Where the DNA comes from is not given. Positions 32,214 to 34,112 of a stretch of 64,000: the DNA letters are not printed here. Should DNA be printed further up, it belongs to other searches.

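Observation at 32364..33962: B12-binding-like radical SAM family gene with an unusual CX8CX2C cluster motif, on a G+C-rich island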

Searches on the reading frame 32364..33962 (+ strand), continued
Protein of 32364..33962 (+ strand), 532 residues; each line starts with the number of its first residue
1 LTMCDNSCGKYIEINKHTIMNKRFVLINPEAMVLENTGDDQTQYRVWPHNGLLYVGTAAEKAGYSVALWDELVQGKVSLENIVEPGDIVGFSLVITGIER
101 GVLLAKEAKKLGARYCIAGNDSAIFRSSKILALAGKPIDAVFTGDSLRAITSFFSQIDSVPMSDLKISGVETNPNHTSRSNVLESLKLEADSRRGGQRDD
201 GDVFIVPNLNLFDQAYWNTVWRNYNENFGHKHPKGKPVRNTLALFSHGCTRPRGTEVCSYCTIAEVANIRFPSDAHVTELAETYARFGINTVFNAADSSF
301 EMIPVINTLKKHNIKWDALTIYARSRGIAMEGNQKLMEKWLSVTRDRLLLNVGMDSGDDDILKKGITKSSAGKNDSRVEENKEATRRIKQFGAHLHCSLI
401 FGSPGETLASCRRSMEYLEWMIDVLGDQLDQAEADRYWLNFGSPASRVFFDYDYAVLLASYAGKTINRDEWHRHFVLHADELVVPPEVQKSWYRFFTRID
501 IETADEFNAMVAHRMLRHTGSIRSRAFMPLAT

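Call 37: search_protein_families(library=ncbifam, proteins=[P0142, P0143, P0146, P0149, P0150, P0155, P0163, P0181, P0199, P0214], max_evalue=0.00001)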
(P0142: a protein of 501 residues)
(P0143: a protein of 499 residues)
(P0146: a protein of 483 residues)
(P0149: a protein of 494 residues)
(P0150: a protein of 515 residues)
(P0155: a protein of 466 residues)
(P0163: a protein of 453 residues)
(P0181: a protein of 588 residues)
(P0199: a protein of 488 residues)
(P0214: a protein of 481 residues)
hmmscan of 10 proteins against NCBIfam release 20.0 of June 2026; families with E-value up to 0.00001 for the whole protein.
P0142 (501 aa): 16 families
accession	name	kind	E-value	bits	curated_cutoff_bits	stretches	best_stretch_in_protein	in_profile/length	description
TIGR03975.1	rSAM_ocin_1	subfamily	1.1e-24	86.9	281.85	1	63-437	119-484/606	RiPP maturation radical SAM C-methyltransferase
TIGR02026.1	BchE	equivalog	5.5e-24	84.9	481.35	1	8-384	1-362/497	magnesium-protoporphyrin IX monomethyl ester anaerobic oxidative cyclase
TIGR03471.1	HpnJ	equivalog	2.8e-22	79.3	577.6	1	74-413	70-387/472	hopanoid biosynthesis associated radical SAM protein HpnJ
TIGR04072.2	rSAM_ladder_B12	equivalog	1.3e-18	66.9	360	1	210-398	180-362/443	lipid biosynthesis B12-binding/radical SAM protein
TIGR04013.1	B12_SAM_MJ_1487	hypoth_equivalog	2.9e-18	65.9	251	1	320-413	267-357/382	TIGR04013 family B12-binding domain/radical SAM domain-containing protein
TIGR04190.1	B12_SAM_Ta0216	equivalog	1.4e-15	57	500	1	62-427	69-437/554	TIGR04190 family B12-binding domain/radical SAM domain protein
TIGR04385.1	B12_rSAM_cofa1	equivalog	1.5e-15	57.4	450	1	29-388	19-365/438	B12 lower ligand biosynthesis radical SAM protein BzaD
TIGR04479.1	bcpD_PhpK_rSAM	subfamily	4.3e-15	55.1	600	1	120-386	168-408/504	PhpK family radical SAM P-methyltransferase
TIGR04014.1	B12_SAM_MJ_0865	equivalog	2e-14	53.2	360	1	320-416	270-361/434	methyl-coenzyme M reductase glutamine C-methyltransferase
NF038361.1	rSAM_Sden_1168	equivalog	2.9e-14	52.5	575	1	70-411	138-471/560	Sden_1168 family B12-binding radical SAM P-methyltransferase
NF050148.1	rSAM_ApyD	equivalog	1.3e-12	47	750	1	66-394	68-373/645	RiPP biosynthesis radical SAM protein ApyD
NF040542.1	rSAM_RCCLKC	equivalog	3.4e-12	46.2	450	0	305-386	269-349/423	arsinothricin biosynthesis radical SAM protein ArsL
NF033712.0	B12_rSAM_KedN5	subfamily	1.4e-11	43.4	700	1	47-178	35-172/624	KedN5 family methylcobalamin-dependent radical SAM C-methyltransferase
TIGR04367.1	HpnR_B12_rSAM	equivalog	8.8e-11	41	650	1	47-381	35-346/490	hopanoid C-3 methylase HpnR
TIGR00089.1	TIGR00089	subfamily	2e-08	33.5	251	1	320-419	250-346/429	MiaB/RimO family radical SAM methylthiotransferase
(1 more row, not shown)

P0143 (499 aa): 17 families
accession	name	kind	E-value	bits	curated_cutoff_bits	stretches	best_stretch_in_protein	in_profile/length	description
TIGR02026.1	BchE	equivalog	4e-27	95.2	481.35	1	4-448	2-430/497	magnesium-protoporphyrin IX monomethyl ester anaerobic oxidative cyclase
TIGR03471.1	HpnJ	equivalog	2.2e-23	82.9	577.6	1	75-381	86-366/472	hopanoid biosynthesis associated radical SAM protein HpnJ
TIGR03975.1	rSAM_ocin_1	subfamily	1.6e-16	60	281.85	1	62-380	129-430/606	RiPP maturation radical SAM C-methyltransferase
TIGR04013.1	B12_SAM_MJ_1487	hypoth_equivalog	1.6e-15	56.8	251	1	51-152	33-130/382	TIGR04013 family B12-binding domain/radical SAM domain-containing protein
TIGR04014.1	B12_SAM_MJ_0865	equivalog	1.2e-13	50.6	360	1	298-380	254-336/434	methyl-coenzyme M reductase glutamine C-methyltransferase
TIGR04479.1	bcpD_PhpK_rSAM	subfamily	4.7e-12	45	600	1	203-379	243-408/504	PhpK family radical SAM P-methyltransferase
TIGR01125.1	TIGR01125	equivalog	5e-12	45.6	356.95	1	197-380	133-316/432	30S ribosomal protein S12 methylthiotransferase RimO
TIGR00089.1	TIGR00089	subfamily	9.2e-12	44.5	251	1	187-380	126-318/429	MiaB/RimO family radical SAM methylthiotransferase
NF038361.1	rSAM_Sden_1168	equivalog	4.4e-11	42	575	1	63-380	142-451/560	Sden_1168 family B12-binding radical SAM P-methyltransferase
TIGR04190.1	B12_SAM_Ta0216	equivalog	1.3e-10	40.5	500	1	74-246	96-269/554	TIGR04190 family B12-binding domain/radical SAM domain protein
NF040542.1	rSAM_RCCLKC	equivalog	1.2e-09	37.8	450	1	23-389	11-359/423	arsinothricin biosynthesis radical SAM protein ArsL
TIGR04385.1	B12_rSAM_cofa1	equivalog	1.7e-09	37.4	450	1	35-386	53-370/438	B12 lower ligand biosynthesis radical SAM protein BzaD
TIGR04072.2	rSAM_ladder_B12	equivalog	7.1e-09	34.8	360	1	179-380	158-349/443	lipid biosynthesis B12-binding/radical SAM protein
NF045585.1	rSAM_slr0320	equivalog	1.7e-07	30.2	775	1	207-395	241-424/511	photosystem II high light acclimation radical SAM protein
NF033712.0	B12_rSAM_KedN5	subfamily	7e-07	27.8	700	1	61-161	62-165/624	KedN5 family methylcobalamin-dependent radical SAM C-methyltransferase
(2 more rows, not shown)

P0146 (483 aa): 10 families
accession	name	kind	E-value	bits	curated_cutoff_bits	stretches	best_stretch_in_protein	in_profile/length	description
TIGR02026.1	BchE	equivalog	2.1e-16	59.9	481.35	1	24-370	15-360/497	magnesium-protoporphyrin IX monomethyl ester anaerobic oxidative cyclase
TIGR03975.1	rSAM_ocin_1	subfamily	5.7e-14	51.5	281.85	1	61-375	118-430/606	RiPP maturation radical SAM C-methyltransferase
TIGR04013.1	B12_SAM_MJ_1487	hypoth_equivalog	2.2e-12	46.5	251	1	304-400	264-356/382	TIGR04013 family B12-binding domain/radical SAM domain-containing protein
TIGR03471.1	HpnJ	equivalog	2.6e-12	46.4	577.6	1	71-403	68-389/472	hopanoid biosynthesis associated radical SAM protein HpnJ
TIGR04072.2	rSAM_ladder_B12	equivalog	1.6e-10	40.2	360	1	203-376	181-350/443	lipid biosynthesis B12-binding/radical SAM protein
NF050148.1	rSAM_ApyD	equivalog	6.3e-09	34.8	750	1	6-176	1-187/645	RiPP biosynthesis radical SAM protein ApyD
TIGR04479.1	bcpD_PhpK_rSAM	subfamily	1.2e-08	33.8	600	1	249-373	287-407/504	PhpK family radical SAM P-methyltransferase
TIGR04295.1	B12_rSAM_oligo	hypoth_equivalog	4.7e-07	28.9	400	1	87-400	90-383/422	TIGR04295 family B12-binding domain-containing radical SAM protein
TIGR04190.1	B12_SAM_Ta0216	equivalog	1.9e-06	26.8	500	1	32-242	38-265/554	TIGR04190 family B12-binding domain/radical SAM domain protein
NF033712.0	B12_rSAM_KedN5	subfamily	4.8e-06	25.1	700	0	45-129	36-122/624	KedN5 family methylcobalamin-dependent radical SAM C-methyltransferase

P0149 (494 aa): 14 families
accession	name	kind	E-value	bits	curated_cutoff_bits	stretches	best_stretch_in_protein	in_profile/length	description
TIGR03975.1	rSAM_ocin_1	subfamily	1.5e-18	66.7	281.85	1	60-386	120-431/606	RiPP maturation radical SAM C-methyltransferase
TIGR03471.1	HpnJ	equivalog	1.1e-17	64.1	577.6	1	70-387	70-367/472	hopanoid biosynthesis associated radical SAM protein HpnJ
TIGR02026.1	BchE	equivalog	1.6e-14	53.7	481.35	1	9-382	4-362/497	magnesium-protoporphyrin IX monomethyl ester anaerobic oxidative cyclase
NF033712.0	B12_rSAM_KedN5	subfamily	2.4e-12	45.9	700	1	37-375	31-360/624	KedN5 family methylcobalamin-dependent radical SAM C-methyltransferase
TIGR04072.2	rSAM_ladder_B12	equivalog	7.8e-12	44.6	360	1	213-380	178-344/443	lipid biosynthesis B12-binding/radical SAM protein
TIGR04013.1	B12_SAM_MJ_1487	hypoth_equivalog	1.1e-10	40.9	251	1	306-401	254-347/382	TIGR04013 family B12-binding domain/radical SAM domain-containing protein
NF050148.1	rSAM_ApyD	equivalog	1.5e-10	40.1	750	0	25-165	21-171/645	RiPP biosynthesis radical SAM protein ApyD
TIGR04385.1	B12_rSAM_cofa1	equivalog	1.6e-10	40.8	450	1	20-385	12-364/438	B12 lower ligand biosynthesis radical SAM protein BzaD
TIGR04479.1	bcpD_PhpK_rSAM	subfamily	1.6e-10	40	600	1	292-382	317-406/504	PhpK family radical SAM P-methyltransferase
NF033070.1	rSAM_AprD4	equivalog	4.8e-08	32.3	500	1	306-382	287-363/456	AprD4 family radical SAM diol-dehydratase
TIGR04367.1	HpnR_B12_rSAM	equivalog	6.4e-08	31.6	650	1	30-161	23-155/490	hopanoid C-3 methylase HpnR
TIGR04014.1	B12_SAM_MJ_0865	equivalog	1.5e-07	30.6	360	1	320-390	272-341/434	methyl-coenzyme M reductase glutamine C-methyltransferase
TIGR04190.1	B12_SAM_Ta0216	equivalog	8.3e-07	27.9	500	1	85-387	97-396/554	TIGR04190 family B12-binding domain/radical SAM domain protein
TIGR04428.1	B12_rSAM_trp_MT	equivalog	1.2e-06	27.2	500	1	129-382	126-395/558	tryptophan 2-C-methyltransferase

P0150 (515 aa): 7 families
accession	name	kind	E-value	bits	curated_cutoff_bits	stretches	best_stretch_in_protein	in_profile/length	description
TIGR02026.1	BchE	equivalog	5.1e-13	48.7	481.35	1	25-397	5-361/497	magnesium-protoporphyrin IX monomethyl ester anaerobic oxidative cyclase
TIGR03975.1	rSAM_ocin_1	subfamily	7e-10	38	281.85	1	73-402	118-431/606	RiPP maturation radical SAM C-methyltransferase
TIGR03471.1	HpnJ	equivalog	2e-09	36.8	577.6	1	89-410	74-374/472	hopanoid biosynthesis associated radical SAM protein HpnJ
TIGR04479.1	bcpD_PhpK_rSAM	subfamily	1.1e-08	34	600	1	311-398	320-406/504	PhpK family radical SAM P-methyltransferase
TIGR04190.1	B12_SAM_Ta0216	equivalog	3.3e-06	26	500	1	111-301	110-294/554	TIGR04190 family B12-binding domain/radical SAM domain protein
TIGR04072.2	rSAM_ladder_B12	equivalog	4.1e-06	25.7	360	0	228-396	179-344/443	lipid biosynthesis B12-binding/radical SAM protein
TIGR04367.1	HpnR_B12_rSAM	equivalog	5.7e-06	25.1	650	0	43-165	21-145/490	hopanoid C-3 methylase HpnR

P0155 (466 aa): 23 families
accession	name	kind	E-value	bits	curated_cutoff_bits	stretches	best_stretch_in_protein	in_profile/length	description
TIGR04013.1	B12_SAM_MJ_1487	hypoth_equivalog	1.9e-28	99.4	251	1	54-403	31-356/382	TIGR04013 family B12-binding domain/radical SAM domain-containing protein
TIGR03471.1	HpnJ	equivalog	3.6e-27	95.4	577.6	1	59-405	60-388/472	hopanoid biosynthesis associated radical SAM protein HpnJ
TIGR03975.1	rSAM_ocin_1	subfamily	3e-26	92.1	281.85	1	61-372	123-424/606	RiPP maturation radical SAM C-methyltransferase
TIGR02026.1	BchE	equivalog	2.7e-24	85.9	481.35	1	18-374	11-361/497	magnesium-protoporphyrin IX monomethyl ester anaerobic oxidative cyclase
TIGR04479.1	bcpD_PhpK_rSAM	subfamily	5.4e-21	74.5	600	1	118-377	172-408/504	PhpK family radical SAM P-methyltransferase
TIGR04190.1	B12_SAM_Ta0216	equivalog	2e-20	72.9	500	1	57-452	70-471/554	TIGR04190 family B12-binding domain/radical SAM domain protein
TIGR04367.1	HpnR_B12_rSAM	equivalog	3.8e-18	65.3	650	1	57-424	51-393/490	hopanoid C-3 methylase HpnR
TIGR04072.2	rSAM_ladder_B12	equivalog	1e-17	64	360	1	84-373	88-344/443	lipid biosynthesis B12-binding/radical SAM protein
TIGR04014.1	B12_SAM_MJ_0865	equivalog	6.3e-17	61.5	360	1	62-405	34-359/434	methyl-coenzyme M reductase glutamine C-methyltransferase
NF033712.0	B12_rSAM_KedN5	subfamily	3.6e-15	55.2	700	1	46-368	39-360/624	KedN5 family methylcobalamin-dependent radical SAM C-methyltransferase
NF038361.1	rSAM_Sden_1168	equivalog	8.8e-15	54.2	575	1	60-402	134-471/560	Sden_1168 family B12-binding radical SAM P-methyltransferase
NF050148.1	rSAM_ApyD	equivalog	2.5e-14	52.6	750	1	220-401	215-390/645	RiPP biosynthesis radical SAM protein ApyD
NF040542.1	rSAM_RCCLKC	equivalog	7.3e-13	48.5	450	1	26-377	11-349/423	arsinothricin biosynthesis radical SAM protein ArsL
TIGR00089.1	TIGR00089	subfamily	1.5e-11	43.7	251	1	207-378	144-318/429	MiaB/RimO family radical SAM methylthiotransferase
NF040546.1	rSAM_CUAEP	equivalog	2.1e-10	39.9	500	1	104-453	87-410/468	CUAEP/CCAEP-tail radical SAM (seleno)protein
NF033070.1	rSAM_AprD4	equivalog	4e-10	39.2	500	1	206-408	199-394/456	AprD4 family radical SAM diol-dehydratase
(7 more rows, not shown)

P0163 (453 aa): 13 families
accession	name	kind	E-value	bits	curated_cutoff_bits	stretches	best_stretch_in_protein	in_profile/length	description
TIGR04479.1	bcpD_PhpK_rSAM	subfamily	8.8e-18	63.9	600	1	114-362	171-407/504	PhpK family radical SAM P-methyltransferase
TIGR03975.1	rSAM_ocin_1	subfamily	2.6e-17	62.5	281.85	1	64-363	129-429/606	RiPP maturation radical SAM C-methyltransferase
TIGR04014.1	B12_SAM_MJ_0865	equivalog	1.2e-12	47.4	360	1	278-364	252-336/434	methyl-coenzyme M reductase glutamine C-methyltransferase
TIGR03471.1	HpnJ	equivalog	1.5e-12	47.2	577.6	1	69-436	74-429/472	hopanoid biosynthesis associated radical SAM protein HpnJ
TIGR02026.1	BchE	equivalog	6.7e-12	45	481.35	1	6-357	2-358/497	magnesium-protoporphyrin IX monomethyl ester anaerobic oxidative cyclase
TIGR04013.1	B12_SAM_MJ_1487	hypoth_equivalog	1.8e-11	43.5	251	1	281-387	251-354/382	TIGR04013 family B12-binding domain/radical SAM domain-containing protein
NF033070.1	rSAM_AprD4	equivalog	2.7e-09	36.4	500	1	15-365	29-367/456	AprD4 family radical SAM diol-dehydratase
NF050148.1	rSAM_ApyD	equivalog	9.5e-09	34.2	750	1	277-408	281-413/645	RiPP biosynthesis radical SAM protein ApyD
TIGR04072.2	rSAM_ladder_B12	equivalog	8.9e-08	31.2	360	1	215-359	193-344/443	lipid biosynthesis B12-binding/radical SAM protein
TIGR04295.1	B12_rSAM_oligo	hypoth_equivalog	2.7e-07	29.6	400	1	85-327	96-326/422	TIGR04295 family B12-binding domain-containing radical SAM protein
TIGR04190.1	B12_SAM_Ta0216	equivalog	2.7e-07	29.6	500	1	79-221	96-238/554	TIGR04190 family B12-binding domain/radical SAM domain protein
NF040542.1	rSAM_RCCLKC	equivalog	3.9e-07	29.6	450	1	92-351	80-337/423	arsinothricin biosynthesis radical SAM protein ArsL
TIGR04385.1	B12_rSAM_cofa1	equivalog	7.7e-07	28.7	450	1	133-366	138-366/438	B12 lower ligand biosynthesis radical SAM protein BzaD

P0181 (588 aa): 8 families
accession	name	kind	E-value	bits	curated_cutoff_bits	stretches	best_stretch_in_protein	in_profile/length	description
TIGR03975.1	rSAM_ocin_1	subfamily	2.6e-23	82.4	281.85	1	135-351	120-322/606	RiPP maturation radical SAM C-methyltransferase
TIGR02026.1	BchE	equivalog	2.5e-21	76.1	481.35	1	94-489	11-369/497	magnesium-protoporphyrin IX monomethyl ester anaerobic oxidative cyclase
TIGR04367.1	HpnR_B12_rSAM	equivalog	1e-11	44.1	650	1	105-217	22-136/490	hopanoid C-3 methylase HpnR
TIGR04479.1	bcpD_PhpK_rSAM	subfamily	7.9e-10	37.7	600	1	389-475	317-399/504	PhpK family radical SAM P-methyltransferase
NF033712.0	B12_rSAM_KedN5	subfamily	1.2e-09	37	700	1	120-286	39-194/624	KedN5 family methylcobalamin-dependent radical SAM C-methyltransferase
TIGR04013.1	B12_SAM_MJ_1487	hypoth_equivalog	5.6e-08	32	251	0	131-221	31-117/382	TIGR04013 family B12-binding domain/radical SAM domain-containing protein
NF050148.1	rSAM_ApyD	equivalog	1.6e-07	30.1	750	0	126-340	59-247/645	RiPP biosynthesis radical SAM protein ApyD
TIGR03471.1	HpnJ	equivalog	3.9e-06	26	577.6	0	178-517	104-391/472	hopanoid biosynthesis associated radical SAM protein HpnJ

P0199 (488 aa): 11 families
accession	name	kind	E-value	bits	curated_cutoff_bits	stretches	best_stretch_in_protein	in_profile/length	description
TIGR03975.1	rSAM_ocin_1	subfamily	3.3e-27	95.3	281.85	1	86-403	111-425/606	RiPP maturation radical SAM C-methyltransferase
TIGR03471.1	HpnJ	equivalog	1.1e-17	64.1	577.6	1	131-411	98-368/472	hopanoid biosynthesis associated radical SAM protein HpnJ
TIGR04367.1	HpnR_B12_rSAM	equivalog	2.1e-14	52.9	650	1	62-410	21-354/490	hopanoid C-3 methylase HpnR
TIGR04013.1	B12_SAM_MJ_1487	hypoth_equivalog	8.2e-14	51.2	251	1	342-430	267-353/382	TIGR04013 family B12-binding domain/radical SAM domain-containing protein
TIGR02026.1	BchE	equivalog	8.8e-13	47.9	481.35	1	58-403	18-360/497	magnesium-protoporphyrin IX monomethyl ester anaerobic oxidative cyclase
TIGR04479.1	bcpD_PhpK_rSAM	subfamily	7.2e-12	44.4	600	1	254-407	254-408/504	PhpK family radical SAM P-methyltransferase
TIGR04014.1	B12_SAM_MJ_0865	equivalog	1.3e-11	43.9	360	1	340-441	268-365/434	methyl-coenzyme M reductase glutamine C-methyltransferase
NF038361.1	rSAM_Sden_1168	equivalog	2.3e-11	43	575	1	89-420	126-462/560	Sden_1168 family B12-binding radical SAM P-methyltransferase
NF033712.0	B12_rSAM_KedN5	subfamily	8.5e-10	37.5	700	1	78-196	35-164/624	KedN5 family methylcobalamin-dependent radical SAM C-methyltransferase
TIGR04190.1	B12_SAM_Ta0216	equivalog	7.7e-08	31.4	500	1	119-257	96-241/554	TIGR04190 family B12-binding domain/radical SAM domain protein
NF050148.1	rSAM_ApyD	equivalog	9e-07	27.6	750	1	88-404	59-362/645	RiPP biosynthesis radical SAM protein ApyD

P0214 (481 aa): 15 families
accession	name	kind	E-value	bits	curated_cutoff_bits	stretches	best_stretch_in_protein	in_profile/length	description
TIGR04013.1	B12_SAM_MJ_1487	hypoth_equivalog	1.6e-24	86.5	251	2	307-424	254-370/382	TIGR04013 family B12-binding domain/radical SAM domain-containing protein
TIGR03975.1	rSAM_ocin_1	subfamily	1.8e-24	86.2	281.85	1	59-376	124-421/606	RiPP maturation radical SAM C-methyltransferase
TIGR02026.1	BchE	equivalog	4.5e-24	85.2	481.35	1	11-381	9-361/497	magnesium-protoporphyrin IX monomethyl ester anaerobic oxidative cyclase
TIGR03471.1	HpnJ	equivalog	9.5e-19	67.6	577.6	1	73-386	78-366/472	hopanoid biosynthesis associated radical SAM protein HpnJ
NF033712.0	B12_rSAM_KedN5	subfamily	4.7e-18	64.7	700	1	44-384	40-369/624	KedN5 family methylcobalamin-dependent radical SAM C-methyltransferase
TIGR04014.1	B12_SAM_MJ_0865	equivalog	1.1e-17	64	360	1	288-388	238-335/434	methyl-coenzyme M reductase glutamine C-methyltransferase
NF050148.1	rSAM_ApyD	equivalog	2e-15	56.3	750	1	63-179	74-188/645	RiPP biosynthesis radical SAM protein ApyD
TIGR04479.1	bcpD_PhpK_rSAM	subfamily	7.2e-14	51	600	1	27-380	73-404/504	PhpK family radical SAM P-methyltransferase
TIGR04367.1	HpnR_B12_rSAM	equivalog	9.6e-14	50.8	650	1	25-386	21-353/490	hopanoid C-3 methylase HpnR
TIGR04190.1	B12_SAM_Ta0216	equivalog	2.2e-13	49.7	500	1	26-182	37-196/554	TIGR04190 family B12-binding domain/radical SAM domain protein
TIGR04072.2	rSAM_ladder_B12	equivalog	4.5e-13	48.6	360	1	206-456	181-413/443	lipid biosynthesis B12-binding/radical SAM protein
NF045585.1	rSAM_slr0320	equivalog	8.2e-11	41.1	775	1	83-385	132-409/511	photosystem II high light acclimation radical SAM protein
NF038361.1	rSAM_Sden_1168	equivalog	7.7e-10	37.9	575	1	81-215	162-292/560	Sden_1168 family B12-binding radical SAM P-methyltransferase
NF040542.1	rSAM_RCCLKC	equivalog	3.6e-09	36.3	450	1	26-370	13-335/423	arsinothricin biosynthesis radical SAM protein ArsL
TIGR01210.1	TIGR01210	equivalog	8.8e-06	25.2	212.15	0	295-359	105-171/313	archaeosine biosynthesis radical SAM protein RaSEA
